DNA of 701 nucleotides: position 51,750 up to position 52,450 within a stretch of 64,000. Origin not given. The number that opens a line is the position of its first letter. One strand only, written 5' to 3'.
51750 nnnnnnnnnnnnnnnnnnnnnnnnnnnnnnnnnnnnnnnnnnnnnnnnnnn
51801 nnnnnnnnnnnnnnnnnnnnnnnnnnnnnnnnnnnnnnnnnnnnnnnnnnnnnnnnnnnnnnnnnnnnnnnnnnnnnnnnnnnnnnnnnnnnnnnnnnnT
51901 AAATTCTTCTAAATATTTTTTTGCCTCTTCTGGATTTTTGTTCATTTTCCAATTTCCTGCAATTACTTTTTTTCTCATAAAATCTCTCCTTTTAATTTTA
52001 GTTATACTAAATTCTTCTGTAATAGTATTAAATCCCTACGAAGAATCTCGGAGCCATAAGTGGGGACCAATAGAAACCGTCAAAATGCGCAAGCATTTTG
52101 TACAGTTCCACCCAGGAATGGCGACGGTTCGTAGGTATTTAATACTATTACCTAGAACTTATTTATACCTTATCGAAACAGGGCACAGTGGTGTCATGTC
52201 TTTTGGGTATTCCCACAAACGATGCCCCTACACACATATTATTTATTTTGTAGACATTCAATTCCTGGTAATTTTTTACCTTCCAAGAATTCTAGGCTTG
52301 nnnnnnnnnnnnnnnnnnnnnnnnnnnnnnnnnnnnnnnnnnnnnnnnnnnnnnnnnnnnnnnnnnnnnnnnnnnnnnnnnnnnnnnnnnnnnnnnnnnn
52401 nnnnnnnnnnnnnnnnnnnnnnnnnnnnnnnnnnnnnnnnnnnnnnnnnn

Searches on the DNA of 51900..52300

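Call 57: search_rna_families(source=window, start=51900, end=52300, threshold=evalue, max_evalue=1)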
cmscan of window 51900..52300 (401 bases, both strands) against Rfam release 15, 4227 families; matches with E-value up to 1: 1.
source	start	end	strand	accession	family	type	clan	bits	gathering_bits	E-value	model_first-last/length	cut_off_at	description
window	51987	52183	-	RF04097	MIR2630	Gene; miRNA;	-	17.1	144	0.47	1-229/229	no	MIR2630 microRNA precursor family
